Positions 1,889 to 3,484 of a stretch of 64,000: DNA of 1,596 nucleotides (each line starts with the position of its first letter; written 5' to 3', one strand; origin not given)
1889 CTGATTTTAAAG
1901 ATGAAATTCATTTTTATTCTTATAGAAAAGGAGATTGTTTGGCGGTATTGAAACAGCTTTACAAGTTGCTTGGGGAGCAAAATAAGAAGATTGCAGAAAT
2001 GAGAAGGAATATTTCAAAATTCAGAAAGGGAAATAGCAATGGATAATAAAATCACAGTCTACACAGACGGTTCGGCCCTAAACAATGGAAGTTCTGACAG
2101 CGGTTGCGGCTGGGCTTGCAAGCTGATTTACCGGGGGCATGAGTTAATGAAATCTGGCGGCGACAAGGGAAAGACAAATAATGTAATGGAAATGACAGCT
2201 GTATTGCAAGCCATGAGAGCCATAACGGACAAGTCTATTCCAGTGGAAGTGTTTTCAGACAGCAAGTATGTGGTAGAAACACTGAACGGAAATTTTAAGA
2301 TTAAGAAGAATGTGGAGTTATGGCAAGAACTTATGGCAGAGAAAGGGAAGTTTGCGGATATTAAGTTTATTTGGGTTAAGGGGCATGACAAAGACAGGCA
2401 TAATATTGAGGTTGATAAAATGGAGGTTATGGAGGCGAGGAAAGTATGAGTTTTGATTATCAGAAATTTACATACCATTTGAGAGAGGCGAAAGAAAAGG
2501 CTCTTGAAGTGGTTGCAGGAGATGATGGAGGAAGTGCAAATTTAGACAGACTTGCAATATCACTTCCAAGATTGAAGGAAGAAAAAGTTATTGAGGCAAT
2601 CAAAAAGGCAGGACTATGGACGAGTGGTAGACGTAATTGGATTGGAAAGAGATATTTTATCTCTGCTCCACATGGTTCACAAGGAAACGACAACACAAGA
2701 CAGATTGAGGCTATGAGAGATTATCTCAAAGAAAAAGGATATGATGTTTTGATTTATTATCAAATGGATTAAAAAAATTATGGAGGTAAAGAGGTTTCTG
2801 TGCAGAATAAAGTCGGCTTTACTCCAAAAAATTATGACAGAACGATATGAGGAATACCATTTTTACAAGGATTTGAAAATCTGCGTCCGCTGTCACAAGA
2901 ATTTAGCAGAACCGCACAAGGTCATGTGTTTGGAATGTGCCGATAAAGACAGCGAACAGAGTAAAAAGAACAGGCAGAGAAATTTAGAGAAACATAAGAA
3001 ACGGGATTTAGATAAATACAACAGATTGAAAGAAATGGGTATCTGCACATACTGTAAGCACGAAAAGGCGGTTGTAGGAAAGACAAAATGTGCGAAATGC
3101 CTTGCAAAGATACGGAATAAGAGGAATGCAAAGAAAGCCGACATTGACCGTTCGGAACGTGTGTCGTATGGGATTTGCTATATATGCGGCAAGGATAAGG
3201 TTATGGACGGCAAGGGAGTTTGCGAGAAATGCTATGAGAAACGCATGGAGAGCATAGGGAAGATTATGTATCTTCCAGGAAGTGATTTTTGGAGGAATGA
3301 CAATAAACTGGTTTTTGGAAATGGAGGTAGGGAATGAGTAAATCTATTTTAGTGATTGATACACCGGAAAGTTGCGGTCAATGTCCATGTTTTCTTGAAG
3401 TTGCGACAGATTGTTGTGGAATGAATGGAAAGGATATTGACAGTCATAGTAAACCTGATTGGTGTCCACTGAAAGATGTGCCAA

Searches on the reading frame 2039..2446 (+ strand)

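Call 32: search_protein_families(library=pfam, proteins=[window:2039-2446:+], max_evalue=0.01)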
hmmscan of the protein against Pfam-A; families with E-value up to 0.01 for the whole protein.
window:2039-2446:+ (136 aa): 2 families
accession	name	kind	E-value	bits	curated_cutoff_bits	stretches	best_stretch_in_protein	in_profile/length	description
PF00075.30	RNase_H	-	4.8e-23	82.3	25.8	1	3-128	2-135/141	RNase H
PF13456.12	RVT_3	-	2e-06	28.2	21.6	1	10-113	3-108/123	Reverse transcriptase-like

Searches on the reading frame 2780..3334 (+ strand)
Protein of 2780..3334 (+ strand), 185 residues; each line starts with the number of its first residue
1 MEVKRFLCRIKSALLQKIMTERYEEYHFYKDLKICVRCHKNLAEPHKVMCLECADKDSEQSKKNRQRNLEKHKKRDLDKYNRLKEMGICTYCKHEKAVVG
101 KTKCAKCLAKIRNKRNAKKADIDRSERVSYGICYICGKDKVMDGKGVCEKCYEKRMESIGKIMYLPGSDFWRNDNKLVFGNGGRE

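Call 32: search_protein_families(library=pfam, proteins=[window:2780-3334:+], max_evalue=0.01)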
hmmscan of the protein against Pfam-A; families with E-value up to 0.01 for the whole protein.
window:2780-3334:+ (185 aa): 2 families
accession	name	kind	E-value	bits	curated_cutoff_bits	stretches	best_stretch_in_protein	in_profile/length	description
PF18912.6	DZR_2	-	0.00012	22.3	27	0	133-154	10-30/56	Double zinc ribbon domain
PF23091.2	TNFR_ELAPOR1_6th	-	0.0011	19.3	33.2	0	131-151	12-32/41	ELAPOR1-like, TNF receptor-like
